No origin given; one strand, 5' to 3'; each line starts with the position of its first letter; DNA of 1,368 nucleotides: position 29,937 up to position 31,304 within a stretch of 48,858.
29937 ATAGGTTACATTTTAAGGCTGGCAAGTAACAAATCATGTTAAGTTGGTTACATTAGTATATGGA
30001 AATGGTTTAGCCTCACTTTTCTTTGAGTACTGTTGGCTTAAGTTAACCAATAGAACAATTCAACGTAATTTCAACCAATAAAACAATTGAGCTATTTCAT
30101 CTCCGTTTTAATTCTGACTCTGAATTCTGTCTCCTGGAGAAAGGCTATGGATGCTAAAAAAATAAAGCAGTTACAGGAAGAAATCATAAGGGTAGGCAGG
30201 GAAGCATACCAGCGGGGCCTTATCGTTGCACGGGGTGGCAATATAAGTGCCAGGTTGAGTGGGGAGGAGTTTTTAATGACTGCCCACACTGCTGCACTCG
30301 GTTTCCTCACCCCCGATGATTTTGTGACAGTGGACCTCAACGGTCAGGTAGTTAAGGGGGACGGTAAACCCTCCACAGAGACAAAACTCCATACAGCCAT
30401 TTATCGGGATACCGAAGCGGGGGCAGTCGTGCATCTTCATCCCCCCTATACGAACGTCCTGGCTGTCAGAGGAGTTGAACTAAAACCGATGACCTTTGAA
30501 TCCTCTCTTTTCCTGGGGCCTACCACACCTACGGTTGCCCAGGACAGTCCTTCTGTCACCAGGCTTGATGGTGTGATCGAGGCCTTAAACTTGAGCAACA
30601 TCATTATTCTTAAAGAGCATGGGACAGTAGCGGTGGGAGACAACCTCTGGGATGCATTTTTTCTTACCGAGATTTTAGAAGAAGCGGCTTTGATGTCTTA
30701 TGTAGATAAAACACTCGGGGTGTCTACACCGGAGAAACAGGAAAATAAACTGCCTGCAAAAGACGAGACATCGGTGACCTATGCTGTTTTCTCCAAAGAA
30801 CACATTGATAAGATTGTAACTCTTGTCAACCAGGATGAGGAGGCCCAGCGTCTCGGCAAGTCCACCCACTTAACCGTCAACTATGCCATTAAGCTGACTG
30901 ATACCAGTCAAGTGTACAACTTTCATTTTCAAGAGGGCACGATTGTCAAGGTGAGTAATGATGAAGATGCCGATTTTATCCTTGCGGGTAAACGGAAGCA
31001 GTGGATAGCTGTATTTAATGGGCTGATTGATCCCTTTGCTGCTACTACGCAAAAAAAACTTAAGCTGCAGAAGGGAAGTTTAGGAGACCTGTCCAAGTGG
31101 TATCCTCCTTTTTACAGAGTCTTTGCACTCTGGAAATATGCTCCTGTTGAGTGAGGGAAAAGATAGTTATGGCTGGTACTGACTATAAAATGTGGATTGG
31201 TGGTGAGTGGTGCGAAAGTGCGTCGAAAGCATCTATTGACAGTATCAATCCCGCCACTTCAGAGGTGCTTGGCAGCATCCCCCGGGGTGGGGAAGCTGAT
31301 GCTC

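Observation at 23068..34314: DHAP-shunt-like enzyme set embedded with a B12 radical SAM enzyme, an SCP2 fusion and lipid-type export proteins: candidate pathway for a hydrophobic 5'-deoxyadenosyl adduct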

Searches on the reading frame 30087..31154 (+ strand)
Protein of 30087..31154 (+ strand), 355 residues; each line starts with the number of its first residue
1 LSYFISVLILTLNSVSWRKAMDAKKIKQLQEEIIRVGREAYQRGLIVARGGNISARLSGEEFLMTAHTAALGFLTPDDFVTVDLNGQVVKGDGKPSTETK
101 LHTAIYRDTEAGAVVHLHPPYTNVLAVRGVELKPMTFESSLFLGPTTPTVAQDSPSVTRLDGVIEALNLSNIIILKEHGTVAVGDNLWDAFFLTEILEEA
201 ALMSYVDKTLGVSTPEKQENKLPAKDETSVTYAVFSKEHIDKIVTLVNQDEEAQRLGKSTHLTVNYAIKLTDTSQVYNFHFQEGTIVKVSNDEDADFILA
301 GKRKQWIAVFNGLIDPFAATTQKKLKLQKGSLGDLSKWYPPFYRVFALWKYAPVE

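Call 3: search_protein_families(library=pfam, proteins=[window:30087-31154:+], max_evalue=0.01)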
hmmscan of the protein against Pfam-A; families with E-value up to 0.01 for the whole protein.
window:30087-31154:+ (355 aa): 2 families
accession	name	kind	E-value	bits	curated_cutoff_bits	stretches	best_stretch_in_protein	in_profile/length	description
PF00596.27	Aldolase_II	-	7.4e-42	143.7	22.2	1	31-203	1-181/183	Class II Aldolase and Adducin N-terminal domain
PF02036.22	SCP2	-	3.2e-07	31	21.3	1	254-328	11-87/101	SCP-2 sterol transfer family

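Call 4: search_protein_families(library=ncbifam, proteins=[window:30087-31154:+], max_evalue=0.01)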
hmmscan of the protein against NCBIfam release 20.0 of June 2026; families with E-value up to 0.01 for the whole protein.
window:30087-31154:+ (355 aa): 31 families (the best 25 are shown)
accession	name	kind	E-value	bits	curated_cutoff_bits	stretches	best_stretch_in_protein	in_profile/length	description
NF006413.0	PRK08660.1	equivalog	1.1e-31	110.2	203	1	30-210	3-180/184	aldolase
NF040649.1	FucA_Meth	equivalog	3.8e-31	108.4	250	1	31-209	4-178/179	L-fuculose phosphate aldolase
NF043034.1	OxoTetrPhDc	equivalog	9.8e-30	103.9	250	1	27-206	3-187/205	3-oxo-tetronate 4-phosphate decarboxylase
NF006208.0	PRK08333.1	equivalog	6.6e-29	100.9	267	1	27-207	3-183/189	aldolase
NF005123.0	PRK06557.1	subfamily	4e-25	88.8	251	1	23-219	6-207/223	L-ribulose-5-phosphate 4-epimerase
NF053831.1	RU1PAldHalo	equivalog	3.5e-23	82.2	300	1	45-220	19-194/208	ribulose-1-phosphate aldolase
TIGR03328.1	salvage_mtnB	equivalog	3e-22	79.1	137.05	1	33-127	1-97/194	methylthioribulose 1-phosphate dehydratase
NF005302.0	PRK06833.1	equivalog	1.7e-21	76.6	264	1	26-212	3-191/214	L-fuculose-phosphate aldolase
NF006672.0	PRK09220.1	equivalog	6.1e-21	74.7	226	1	23-127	5-110/209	methylthioribulose 1-phosphate dehydratase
NF005244.0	PRK06754.1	equivalog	4.8e-17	61.9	281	1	31-126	9-107/214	methylthioribulose 1-phosphate dehydratase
NF004527.0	PRK05874.1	equivalog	8.2e-17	61.5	308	1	30-215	8-197/218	L-fuculose-phosphate aldolase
NF006047.0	PRK08193.1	subfamily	3.4e-15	56.3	257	1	26-135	2-113/231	L-ribulose-5-phosphate 4-epimerase AraD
NF009003.0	PRK12348.1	subfamily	6.2e-15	55.4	331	1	27-211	2-200/228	L-ribulose-5-phosphate 4-epimerase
NF009002.0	PRK12347.1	subfamily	6.8e-14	51.6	386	1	26-135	2-114/231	L-ribulose-5-phosphate 4-epimerase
TIGR00760.1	araD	equivalog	9.3e-14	51.2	389.1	1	27-136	3-114/228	L-ribulose-5-phosphate 4-epimerase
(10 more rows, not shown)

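Call 9: find_homologous_proteins(query=window:30087-31154:+, max_evalue=0.00001)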
Query window:30087-31154:+ (355 aa): 211 proteins with E <= 0.00001 among 4162 candidates; the best 120 are listed.
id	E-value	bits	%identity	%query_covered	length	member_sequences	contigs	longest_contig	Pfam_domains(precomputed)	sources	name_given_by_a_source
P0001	8.6e-217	737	99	94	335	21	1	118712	PF00596.28,PF02036.23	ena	-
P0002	3.6e-196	669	90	94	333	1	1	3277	PF00596.28,PF02036.23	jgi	jgi:L-fuculose-phosphate aldolase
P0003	5.6e-196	668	89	94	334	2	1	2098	PF00596.28,PF02036.23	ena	-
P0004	1.8e-195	667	89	94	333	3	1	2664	PF00596.28,PF02036.23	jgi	jgi:L-fuculose-phosphate aldolase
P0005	1.9e-195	667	88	94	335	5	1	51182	PF00596.28,PF02036.23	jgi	jgi:L-fuculose-phosphate aldolase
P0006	1.6e-191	654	87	94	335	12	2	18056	PF00596.28,PF02036.23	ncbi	-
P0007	2.1e-176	604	80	94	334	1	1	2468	PF00596.28,PF02036.23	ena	-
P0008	7.0e-174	596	79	94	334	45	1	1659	PF00596.28,PF02036.23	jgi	-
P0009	6.4e-172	589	79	94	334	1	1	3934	PF00596.28,PF02036.23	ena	-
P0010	8.0e-172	589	79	94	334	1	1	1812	PF00596.28,PF02036.23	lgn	-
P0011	1.4e-171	588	78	94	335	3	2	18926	PF00596.28,PF02036.23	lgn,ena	-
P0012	2.0e-165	568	74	94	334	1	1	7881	PF00596.28,PF02036.23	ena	-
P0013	2.9e-164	564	73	96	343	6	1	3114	PF00596.28,PF02036.23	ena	-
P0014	6.8e-164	563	73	94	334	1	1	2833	PF00596.28,PF02036.23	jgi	-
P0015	1.0e-162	559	73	94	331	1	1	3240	PF00596.28,PF02036.23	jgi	-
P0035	2.0e-148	512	67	94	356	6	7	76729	PF00596.28,PF02036.23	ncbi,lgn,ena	-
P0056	7.1e-99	349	50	92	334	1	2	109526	PF00596.28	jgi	jgi:L-fuculose-phosphate aldolase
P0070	5.6e-94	333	48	93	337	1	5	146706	PF00596.28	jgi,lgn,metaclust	metaclust:\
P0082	7.2e-89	316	48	92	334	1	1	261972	PF00596.28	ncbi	ncbi:MAG: class II aldolase/adducin family protein [Fibrobacterales bacterium]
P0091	9.6e-74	267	41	94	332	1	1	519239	PF00596.28,PF02036.23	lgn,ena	-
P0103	1.1e-69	253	43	92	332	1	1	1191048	PF00596.28,PF02036.23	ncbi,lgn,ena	-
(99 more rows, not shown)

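Call 10: find_encoding_contigs(protein=P0035, flank=10000, max_places=2)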
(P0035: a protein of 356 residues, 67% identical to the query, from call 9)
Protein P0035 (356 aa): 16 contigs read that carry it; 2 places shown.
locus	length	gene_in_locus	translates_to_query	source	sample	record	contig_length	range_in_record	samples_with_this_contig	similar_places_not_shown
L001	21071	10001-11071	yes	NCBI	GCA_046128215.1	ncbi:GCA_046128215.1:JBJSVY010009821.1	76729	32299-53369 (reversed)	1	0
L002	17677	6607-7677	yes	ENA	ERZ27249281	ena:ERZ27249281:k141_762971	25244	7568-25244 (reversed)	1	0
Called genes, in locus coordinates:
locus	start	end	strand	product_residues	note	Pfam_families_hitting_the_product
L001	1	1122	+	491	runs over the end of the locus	PF00999:Na_H_Exchanger, PF02080:TrkA_C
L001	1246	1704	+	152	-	PF22381:Staph_reg_Sar_Rot (weak), PF01047:MarR, PF12802:MarR_2, PF13412:HTH_24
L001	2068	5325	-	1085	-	PF00211:Guanylate_cyc, PF13191:AAA_16, PF13401:AAA_22 (faint), PF07719:TPR_2 (faint), PF13424:TPR_12 (faint), PF00515:TPR_1 (faint), PF13181:TPR_8 (faint), PF14559:TPR_19 (faint)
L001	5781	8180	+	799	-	PF03176:MMPL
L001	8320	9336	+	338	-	PF01008:IF-2B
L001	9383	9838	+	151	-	-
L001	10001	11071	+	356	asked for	PF00596:Aldolase_II, PF02036:SCP2 (weak)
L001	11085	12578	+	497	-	PF00171:Aldedh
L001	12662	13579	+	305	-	PF07044:DUF1329, PF17131:TP_0789-like, PF07044:DUF1329 (weak)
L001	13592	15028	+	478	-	PF06980:DUF1302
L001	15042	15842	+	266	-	PF10050:DUF2284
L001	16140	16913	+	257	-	PF14023:Bestrophin-like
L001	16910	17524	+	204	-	-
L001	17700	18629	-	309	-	PF01073:3Beta_HSD, PF01370:Epimerase, PF04321:RmlD_sub_bind, PF05368:NmrA, PF13460:NAD_binding_10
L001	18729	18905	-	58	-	PF12651:RHH_3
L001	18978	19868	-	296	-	-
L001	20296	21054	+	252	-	PF01784:DUF34_NIF3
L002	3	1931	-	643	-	?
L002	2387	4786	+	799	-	PF03176:MMPL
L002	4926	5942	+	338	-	PF01008:IF-2B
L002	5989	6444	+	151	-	-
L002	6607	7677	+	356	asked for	PF00596:Aldolase_II, PF02036:SCP2 (weak)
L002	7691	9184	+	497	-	PF00171:Aldedh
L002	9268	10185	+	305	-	PF07044:DUF1329, PF17131:TP_0789-like, PF07044:DUF1329 (weak)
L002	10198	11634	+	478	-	PF06980:DUF1302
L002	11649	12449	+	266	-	PF10050:DUF2284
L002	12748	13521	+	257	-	PF14023:Bestrophin-like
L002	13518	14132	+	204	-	-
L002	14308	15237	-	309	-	PF00106:adh_short (faint), PF01073:3Beta_HSD, PF01370:Epimerase, PF04321:RmlD_sub_bind, PF05368:NmrA, PF13460:NAD_binding_10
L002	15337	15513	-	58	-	PF12651:RHH_3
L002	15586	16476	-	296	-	-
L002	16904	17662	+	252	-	PF01784:DUF34_NIF3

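Call 11: find_encoding_contigs(protein=P0056, flank=10000, max_places=2)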
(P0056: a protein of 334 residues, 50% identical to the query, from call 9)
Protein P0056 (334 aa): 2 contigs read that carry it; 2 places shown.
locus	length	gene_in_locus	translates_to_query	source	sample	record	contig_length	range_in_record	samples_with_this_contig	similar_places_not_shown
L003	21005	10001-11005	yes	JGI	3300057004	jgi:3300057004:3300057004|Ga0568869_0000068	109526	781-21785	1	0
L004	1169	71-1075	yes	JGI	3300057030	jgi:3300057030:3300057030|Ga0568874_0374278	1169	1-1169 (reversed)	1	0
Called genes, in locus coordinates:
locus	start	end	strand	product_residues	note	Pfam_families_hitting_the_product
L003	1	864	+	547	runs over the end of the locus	?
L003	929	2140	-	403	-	PF13620:CarboxypepD_reg (faint), PF17210:SdrD_B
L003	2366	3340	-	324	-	PF00753:Lactamase_B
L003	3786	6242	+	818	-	-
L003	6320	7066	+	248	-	PF01048:PNP_UDP_1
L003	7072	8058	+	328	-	PF01008:IF-2B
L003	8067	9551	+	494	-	PF02310:B12-binding (weak), PF04055:Radical_SAM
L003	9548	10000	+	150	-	PF01008:IF-2B (weak)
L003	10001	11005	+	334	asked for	PF00596:Aldolase_II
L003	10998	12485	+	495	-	PF00171:Aldedh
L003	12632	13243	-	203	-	-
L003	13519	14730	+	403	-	PF00248:Aldo_ket_red, PF13187:Fer4_9 (faint)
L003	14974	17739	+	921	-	PF00069:Pkinase, PF01636:APH (faint), PF07714:PK_Tyr_Ser-Thr, PF07676:PD40, PF26549:Tricorn_N, PF26550:Tricorn_2nd (weak), PF07676:PD40 (weak), PF26549:Tricorn_N, +3 more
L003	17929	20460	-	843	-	PF07731:Cu-oxidase_2, PF18962:Por_Secre_tail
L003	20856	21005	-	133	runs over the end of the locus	PF00072:Response_reg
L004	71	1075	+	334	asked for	PF00596:Aldolase_II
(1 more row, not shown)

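Call 12: find_encoding_contigs(protein=P0103, flank=10000, max_places=2)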
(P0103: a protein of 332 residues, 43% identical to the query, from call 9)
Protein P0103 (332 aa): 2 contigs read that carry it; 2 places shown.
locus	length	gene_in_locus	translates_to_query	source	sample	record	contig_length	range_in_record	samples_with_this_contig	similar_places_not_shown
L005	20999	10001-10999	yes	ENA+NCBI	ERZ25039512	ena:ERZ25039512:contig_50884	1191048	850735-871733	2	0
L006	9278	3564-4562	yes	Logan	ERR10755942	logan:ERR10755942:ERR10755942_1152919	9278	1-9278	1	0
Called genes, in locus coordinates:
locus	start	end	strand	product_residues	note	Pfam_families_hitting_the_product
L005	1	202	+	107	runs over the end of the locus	PF00109:ketoacyl-synt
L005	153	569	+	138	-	PF00109:ketoacyl-synt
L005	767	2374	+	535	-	PF02801:Ketoacyl-synt_C, PF00109:ketoacyl-synt, PF02801:Ketoacyl-synt_C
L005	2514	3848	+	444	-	PF02310:B12-binding, PF04055:Radical_SAM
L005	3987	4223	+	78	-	PF00550:PP-binding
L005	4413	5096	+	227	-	PF04199:Cyclase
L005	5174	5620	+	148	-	PF10604:Polyketide_cyc2, PF03364:Polyketide_cyc (weak)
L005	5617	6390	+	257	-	PF00106:adh_short, PF08659:KR, PF13561:adh_short_C2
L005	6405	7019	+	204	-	PF03425:CBM_11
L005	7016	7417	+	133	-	-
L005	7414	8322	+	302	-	PF04909:Amidohydro_2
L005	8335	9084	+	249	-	PF01048:PNP_UDP_1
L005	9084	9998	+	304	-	PF01008:IF-2B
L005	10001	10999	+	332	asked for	PF00596:Aldolase_II, PF02036:SCP2 (faint)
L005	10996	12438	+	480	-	PF00171:Aldedh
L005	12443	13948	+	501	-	PF00501:AMP-binding, PF13193:AMP-binding_C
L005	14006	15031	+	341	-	PF21016:RlmN_N, PF04055:Radical_SAM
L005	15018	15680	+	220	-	PF00657:Lipase_GDSL, PF13472:Lipase_GDSL_2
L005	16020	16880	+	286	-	PF01261:AP_endonuc_2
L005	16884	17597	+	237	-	PF00133:tRNA-synt_1, PF09334:tRNA-synt_1g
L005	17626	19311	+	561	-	PF13603:tRNA-synt_1_2, PF00133:tRNA-synt_1, PF09334:tRNA-synt_1g (weak), PF08264:Anticodon_1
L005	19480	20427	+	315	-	PF07719:TPR_2 (faint), PF13174:TPR_6 (faint), PF13424:TPR_12 (faint), PF13428:TPR_14 (faint), PF13512:TPR_18 (faint), PF00515:TPR_1 (faint), PF13181:TPR_8 (faint), PF13525:YfiO, +2 more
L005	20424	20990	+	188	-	PF04390:LptE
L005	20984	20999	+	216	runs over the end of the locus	PF06144:DNA_pol3_delta (weak), PF21694:DNA_pol3_delta_C (faint), PF13177:DNA_pol3_delta2 (weak)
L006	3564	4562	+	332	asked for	PF00596:Aldolase_II, PF02036:SCP2 (faint)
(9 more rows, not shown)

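Call 14: find_encoding_contigs(protein=P0082, flank=10000, max_places=1)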
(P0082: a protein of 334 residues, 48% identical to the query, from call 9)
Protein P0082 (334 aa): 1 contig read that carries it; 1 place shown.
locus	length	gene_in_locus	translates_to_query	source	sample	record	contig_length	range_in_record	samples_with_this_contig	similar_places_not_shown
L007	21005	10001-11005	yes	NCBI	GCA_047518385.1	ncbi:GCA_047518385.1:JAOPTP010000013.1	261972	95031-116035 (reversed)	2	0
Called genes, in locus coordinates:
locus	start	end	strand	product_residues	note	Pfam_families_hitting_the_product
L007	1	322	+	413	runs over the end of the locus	PF00155:Aminotran_1_2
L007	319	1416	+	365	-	PF03514:GRAS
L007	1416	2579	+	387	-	PF06500:FrsA-like, PF01738:DLH (weak), PF00326:Peptidase_S9 (faint)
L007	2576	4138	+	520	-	PF00501:AMP-binding, PF13193:AMP-binding_C (weak)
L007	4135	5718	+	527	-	PF00501:AMP-binding, PF13193:AMP-binding_C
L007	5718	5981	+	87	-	PF00550:PP-binding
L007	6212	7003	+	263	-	PF01048:PNP_UDP_1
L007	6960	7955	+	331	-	PF01008:IF-2B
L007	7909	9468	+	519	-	PF02310:B12-binding (weak), PF04055:Radical_SAM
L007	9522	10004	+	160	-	-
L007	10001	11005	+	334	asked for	PF00596:Aldolase_II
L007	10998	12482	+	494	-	PF00171:Aldedh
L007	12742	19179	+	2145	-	-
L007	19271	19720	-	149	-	PF00565:SNase (weak)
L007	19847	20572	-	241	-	PF00754:F5_F8_type_C, PF22633:F5_F8_type_C_2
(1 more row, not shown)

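Call 15: find_encoding_contigs(protein=P0091, flank=10000, max_places=1)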
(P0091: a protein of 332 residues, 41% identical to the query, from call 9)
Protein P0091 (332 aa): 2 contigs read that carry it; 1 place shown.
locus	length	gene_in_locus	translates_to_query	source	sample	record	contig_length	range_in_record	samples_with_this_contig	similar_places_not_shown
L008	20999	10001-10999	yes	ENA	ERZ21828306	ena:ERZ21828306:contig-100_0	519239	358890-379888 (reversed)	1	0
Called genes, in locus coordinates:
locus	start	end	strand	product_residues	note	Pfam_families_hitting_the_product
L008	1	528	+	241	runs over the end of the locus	PF03740:PdxJ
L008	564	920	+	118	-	PF01648:ACPS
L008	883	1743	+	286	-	PF01256:Carb_kinase, PF02110:HK, PF08543:Phos_pyr_kin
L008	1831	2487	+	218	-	-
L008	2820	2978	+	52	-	-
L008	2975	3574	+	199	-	-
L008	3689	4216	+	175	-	-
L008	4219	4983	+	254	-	PF00303:Thymidylat_synt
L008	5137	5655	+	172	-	PF03551:PadR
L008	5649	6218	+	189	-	PF00581:Rhodanese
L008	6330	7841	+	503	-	PF00501:AMP-binding, PF13193:AMP-binding_C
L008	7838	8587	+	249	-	PF01048:PNP_UDP_1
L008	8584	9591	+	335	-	PF01008:IF-2B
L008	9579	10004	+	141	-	-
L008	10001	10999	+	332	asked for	PF00596:Aldolase_II, PF02036:SCP2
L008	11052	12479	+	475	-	PF00171:Aldedh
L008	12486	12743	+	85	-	PF11084:DUF2621 (weak)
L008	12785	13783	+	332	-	PF01210:NAD_Gly3P_dh_N, PF02558:ApbA, PF03807:F420_oxidored (weak), PF08546:ApbA_C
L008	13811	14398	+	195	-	-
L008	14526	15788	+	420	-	PF00109:ketoacyl-synt, PF02801:Ketoacyl-synt_C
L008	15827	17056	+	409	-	PF00109:ketoacyl-synt, PF02801:Ketoacyl-synt_C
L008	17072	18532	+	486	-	PF02310:B12-binding, PF04055:Radical_SAM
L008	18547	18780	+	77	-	PF00550:PP-binding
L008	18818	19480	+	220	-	PF01797:Y1_Tnp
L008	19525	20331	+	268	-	PF04199:Cyclase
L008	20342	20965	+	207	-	-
